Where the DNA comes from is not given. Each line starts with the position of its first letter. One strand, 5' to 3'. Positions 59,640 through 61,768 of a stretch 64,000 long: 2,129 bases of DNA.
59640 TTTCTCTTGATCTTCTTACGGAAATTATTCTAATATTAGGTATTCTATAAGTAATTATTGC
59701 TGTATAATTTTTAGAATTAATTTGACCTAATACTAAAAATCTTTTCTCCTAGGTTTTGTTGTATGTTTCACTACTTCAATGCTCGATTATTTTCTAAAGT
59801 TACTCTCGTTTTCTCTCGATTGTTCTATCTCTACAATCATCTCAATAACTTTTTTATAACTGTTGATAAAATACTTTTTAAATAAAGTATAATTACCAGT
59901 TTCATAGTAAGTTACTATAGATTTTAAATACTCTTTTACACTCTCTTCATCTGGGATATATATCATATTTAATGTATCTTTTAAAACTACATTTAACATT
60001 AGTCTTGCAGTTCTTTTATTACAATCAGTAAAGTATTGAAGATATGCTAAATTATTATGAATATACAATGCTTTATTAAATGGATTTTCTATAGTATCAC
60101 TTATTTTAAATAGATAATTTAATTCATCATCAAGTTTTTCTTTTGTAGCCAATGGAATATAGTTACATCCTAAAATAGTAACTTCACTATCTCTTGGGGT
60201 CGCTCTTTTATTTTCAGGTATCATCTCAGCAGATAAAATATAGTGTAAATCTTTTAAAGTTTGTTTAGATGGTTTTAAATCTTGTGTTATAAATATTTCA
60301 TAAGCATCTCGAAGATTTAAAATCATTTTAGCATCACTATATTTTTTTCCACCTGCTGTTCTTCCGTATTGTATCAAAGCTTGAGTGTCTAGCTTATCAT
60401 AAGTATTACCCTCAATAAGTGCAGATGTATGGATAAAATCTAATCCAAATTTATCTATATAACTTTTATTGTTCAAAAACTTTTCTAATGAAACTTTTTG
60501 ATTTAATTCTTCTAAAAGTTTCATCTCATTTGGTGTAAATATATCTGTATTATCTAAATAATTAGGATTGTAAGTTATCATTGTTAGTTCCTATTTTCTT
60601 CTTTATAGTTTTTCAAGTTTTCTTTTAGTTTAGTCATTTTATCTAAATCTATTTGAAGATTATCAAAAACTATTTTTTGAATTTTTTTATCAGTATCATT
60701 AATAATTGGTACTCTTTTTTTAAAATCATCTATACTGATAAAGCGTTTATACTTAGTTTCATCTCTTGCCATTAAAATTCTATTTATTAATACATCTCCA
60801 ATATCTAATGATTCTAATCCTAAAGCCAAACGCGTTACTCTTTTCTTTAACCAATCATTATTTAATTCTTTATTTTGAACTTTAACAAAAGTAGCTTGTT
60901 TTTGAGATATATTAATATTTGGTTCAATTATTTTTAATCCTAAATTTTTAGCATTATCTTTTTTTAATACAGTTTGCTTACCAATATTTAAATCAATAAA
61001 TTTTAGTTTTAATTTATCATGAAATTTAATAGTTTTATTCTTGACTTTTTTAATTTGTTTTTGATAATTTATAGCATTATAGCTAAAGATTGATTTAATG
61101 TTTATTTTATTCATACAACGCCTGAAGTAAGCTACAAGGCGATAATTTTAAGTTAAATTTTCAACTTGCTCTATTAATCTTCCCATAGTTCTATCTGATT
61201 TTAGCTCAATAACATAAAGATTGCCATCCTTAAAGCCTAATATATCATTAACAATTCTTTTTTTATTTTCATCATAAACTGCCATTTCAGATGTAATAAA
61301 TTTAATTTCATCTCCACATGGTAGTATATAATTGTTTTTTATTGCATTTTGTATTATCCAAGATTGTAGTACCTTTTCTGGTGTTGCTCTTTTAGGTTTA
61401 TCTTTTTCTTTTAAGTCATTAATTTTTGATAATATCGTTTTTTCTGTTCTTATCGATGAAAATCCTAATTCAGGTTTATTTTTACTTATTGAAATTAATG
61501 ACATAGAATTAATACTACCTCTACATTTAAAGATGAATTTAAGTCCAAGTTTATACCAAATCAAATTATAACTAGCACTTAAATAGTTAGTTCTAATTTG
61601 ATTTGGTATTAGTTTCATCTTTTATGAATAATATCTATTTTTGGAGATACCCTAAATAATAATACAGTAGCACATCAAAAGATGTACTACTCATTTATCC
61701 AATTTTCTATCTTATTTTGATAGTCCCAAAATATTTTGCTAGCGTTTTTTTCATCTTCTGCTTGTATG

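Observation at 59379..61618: Three-gene Fic / unknown / PD-(D/E)XK module inserted into a brnTA locus inside the glycogen gene cluster: candidate uncharacterised toxin or defence system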

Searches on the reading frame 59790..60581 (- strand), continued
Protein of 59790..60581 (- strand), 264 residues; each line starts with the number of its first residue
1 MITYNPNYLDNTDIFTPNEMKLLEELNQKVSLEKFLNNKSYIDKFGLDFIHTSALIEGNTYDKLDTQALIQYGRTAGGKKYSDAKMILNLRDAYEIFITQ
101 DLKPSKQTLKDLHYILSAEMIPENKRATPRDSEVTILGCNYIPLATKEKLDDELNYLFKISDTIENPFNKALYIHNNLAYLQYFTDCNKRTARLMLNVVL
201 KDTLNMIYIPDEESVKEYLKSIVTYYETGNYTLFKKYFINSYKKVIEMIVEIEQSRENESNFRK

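Call 87: search_protein_families(library=pfam, proteins=[L015:4582-5124:+, L047:9393-9977:+, L023:3020-4501:+, L023:4501-5127:+, L028:15-1664:+, L032:8417-9979:+, L041:7936-9969:+, L043:418-2184:+, L048:8861-9985:+, L068:3031-3990:+], max_evalue=0.001)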
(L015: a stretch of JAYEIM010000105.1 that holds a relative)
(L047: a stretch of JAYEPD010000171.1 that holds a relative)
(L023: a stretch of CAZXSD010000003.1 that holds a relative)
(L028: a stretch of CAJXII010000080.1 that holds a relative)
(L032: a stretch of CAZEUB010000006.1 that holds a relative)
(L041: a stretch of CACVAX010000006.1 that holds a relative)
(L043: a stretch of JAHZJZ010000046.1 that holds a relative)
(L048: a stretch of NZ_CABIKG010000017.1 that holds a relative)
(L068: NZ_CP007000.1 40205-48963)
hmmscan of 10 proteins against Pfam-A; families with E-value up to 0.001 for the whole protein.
L015:4582-5124:+ (181 aa): 0 families

L047:9393-9977:+ (195 aa): 0 families

L023:3020-4501:+ (494 aa): 3 families
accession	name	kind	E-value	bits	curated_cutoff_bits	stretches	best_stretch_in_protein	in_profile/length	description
PF00004.35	AAA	-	1.6e-31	109.9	21.2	1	264-392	1-130/131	ATPase family associated with various cellular activities (AAA)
PF17862.7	AAA_lid_3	-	2.2e-05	24.3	27.2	1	418-458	3-43/45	AAA+ lid domain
PF13207.12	AAA_17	-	0.00013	22.6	27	0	267-420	1-135/136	AAA domain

L023:4501-5127:+ (209 aa): 2 families
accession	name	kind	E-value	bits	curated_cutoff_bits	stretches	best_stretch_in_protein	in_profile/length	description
PF18928.5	DUF5677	-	4.3e-06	27.3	27.1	1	46-172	11-127/166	Family of unknown function (DUF5677)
PF22491.1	DUF6988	-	9e-06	26.1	27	1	47-194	5-148/167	Family of unknown function (DUF6988)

L028:15-1664:+ (550 aa): 2 families
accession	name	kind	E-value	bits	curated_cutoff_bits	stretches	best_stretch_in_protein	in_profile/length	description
PF08238.18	Sel1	-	2.2e-14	53.8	30.7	1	158-190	5-36/36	Sel1 repeat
PF00656.27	Peptidase_C14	-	1.4e-10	41.7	21.4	1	318-545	5-227/233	Caspase domain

L032:8417-9979:+ (521 aa): 1 family
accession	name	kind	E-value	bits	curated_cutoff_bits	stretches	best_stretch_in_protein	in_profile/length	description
PF02646.22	RmuC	-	1e-101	340.3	26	1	218-515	1-290/291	RmuC family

L041:7936-9969:+ (678 aa): 2 families
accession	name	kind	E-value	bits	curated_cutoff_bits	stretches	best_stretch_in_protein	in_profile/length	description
PF10592.14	AIPR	-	9.2e-99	331.4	25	1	232-551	1-308/308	AIPR protein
PF22879.1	AIPR_N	-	1.5e-37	129.4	28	1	30-179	1-151/151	Abortive infection phage resistance protein N-terminal domain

L043:418-2184:+ (589 aa): 1 family
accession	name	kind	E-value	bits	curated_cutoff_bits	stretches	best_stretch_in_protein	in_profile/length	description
PF13476.12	AAA_23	-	0.00032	21.8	27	0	20-239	12-201/201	AAA domain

L048:8861-9985:+ (375 aa): 1 family
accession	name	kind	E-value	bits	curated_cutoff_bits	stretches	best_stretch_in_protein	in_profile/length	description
PF08401.16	ArdcN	-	6.9e-07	29.9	22.6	1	40-86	34-80/123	N-terminal domain of anti-restriction factor ArdC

L068:3031-3990:+ (320 aa): 1 family
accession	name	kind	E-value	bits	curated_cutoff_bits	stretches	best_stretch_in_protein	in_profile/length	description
PF07804.18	HipA_C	-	6e-11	42.8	30.5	1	29-195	19-172/213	HipA-like C-terminal domain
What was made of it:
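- Upstream partners include AIPR, a caspase-like protein, AAA+ with DUF5677, RmuC, ArdC and HipA (call 87).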

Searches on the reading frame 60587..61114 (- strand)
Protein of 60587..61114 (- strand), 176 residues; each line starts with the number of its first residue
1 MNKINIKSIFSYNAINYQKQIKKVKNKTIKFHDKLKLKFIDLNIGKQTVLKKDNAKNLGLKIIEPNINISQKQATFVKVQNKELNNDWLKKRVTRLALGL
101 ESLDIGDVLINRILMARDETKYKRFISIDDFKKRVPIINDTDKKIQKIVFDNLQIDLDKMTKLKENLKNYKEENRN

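Call 5: search_protein_families(library=pfam, proteins=[window:60587-61114:-], max_evalue=1)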
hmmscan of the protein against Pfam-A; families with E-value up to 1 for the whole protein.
window:60587-61114:- (176 aa): 2 families
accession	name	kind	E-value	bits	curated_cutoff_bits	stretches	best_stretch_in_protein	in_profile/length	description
PF14579.12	HHH_6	-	3.2e-05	24.5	25.6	1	59-138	1-64/90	Helix-hairpin-helix motif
PF04919.18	DUF655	-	0.021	15.2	22.2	1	60-159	87-175/181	Protein of unknown function (DUF655)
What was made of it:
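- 60584..61070 (-): Fragment of gene B, a ~307-aa family made of a dead PolIII-alpha palm plus a helix-hairpin-helix C-terminal part. It corresponds to residues ~140-307 only, and the palm-like half is deleted. It lies inside the called ORF 60584-61114. Call 5 (HHH_6, sub-threshold).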

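Call 7: search_protein_families(library=ncbifam, proteins=[window:60587-61114:-], max_evalue=1)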
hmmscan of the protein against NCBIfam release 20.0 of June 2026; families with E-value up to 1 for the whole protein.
window:60587-61114:- (176 aa): 0 families

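Call 8: search_protein_families(library=padloc, proteins=[window:60587-61114:-], max_evalue=1)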
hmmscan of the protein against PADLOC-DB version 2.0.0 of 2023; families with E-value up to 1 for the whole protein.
window:60587-61114:- (176 aa): 0 families

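Call 9: search_protein_families(library=phrogs, proteins=[window:60587-61114:-], max_evalue=1)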
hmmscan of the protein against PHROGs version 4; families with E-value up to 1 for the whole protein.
window:60587-61114:- (176 aa): 3 families
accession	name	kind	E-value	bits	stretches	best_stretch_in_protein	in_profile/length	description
phrog_10857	-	unknown function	0.016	16.2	1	10-66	28-82/90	-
phrog_33750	-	unknown function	0.23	12.6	0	23-80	2-57/93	-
phrog_28852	-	unknown function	0.67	11.4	0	1-39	49-87/94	-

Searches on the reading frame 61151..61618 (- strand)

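Call 5: search_protein_families(library=pfam, proteins=[window:61151-61618:-], max_evalue=1)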
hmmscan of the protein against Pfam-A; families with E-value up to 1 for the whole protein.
window:61151-61618:- (156 aa): 0 families

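Call 7: search_protein_families(library=ncbifam, proteins=[window:61151-61618:-], max_evalue=1)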
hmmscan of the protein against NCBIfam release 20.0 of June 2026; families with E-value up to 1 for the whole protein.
window:61151-61618:- (156 aa): 1 family
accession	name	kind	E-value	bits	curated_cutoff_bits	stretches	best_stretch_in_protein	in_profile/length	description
NF040869.1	G3PDH_Arch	equivalog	0.055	12.1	780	1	102-151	298-343/502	NADP-dependent glyceraldehyde-3-phosphate dehydrogenase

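Call 8: search_protein_families(library=padloc, proteins=[window:61151-61618:-], max_evalue=1)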
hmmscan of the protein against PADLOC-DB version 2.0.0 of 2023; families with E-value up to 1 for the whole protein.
window:61151-61618:- (156 aa): 4 families
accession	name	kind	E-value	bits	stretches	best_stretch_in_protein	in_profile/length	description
PDLC04915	PDC-S11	-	0.00027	18.3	1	103-149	43-88/379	-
PDLC04913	PDC-S11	-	0.00046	17.3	1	80-144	25-83/375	-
PDLC04909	PDC-S11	-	0.00048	17.8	1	89-144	30-83/347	-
PDLC04916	PDC-S11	-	0.0005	17.2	1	73-151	12-86/358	-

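Call 9: search_protein_families(library=phrogs, proteins=[window:61151-61618:-], max_evalue=1)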
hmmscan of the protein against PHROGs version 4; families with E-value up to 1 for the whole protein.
window:61151-61618:- (156 aa): 2 families
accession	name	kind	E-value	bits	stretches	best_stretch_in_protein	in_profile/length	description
phrog_11013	-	unknown function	0.17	12.8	1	47-77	49-79/87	-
phrog_32296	-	unknown function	0.44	11.9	1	82-103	24-45/55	-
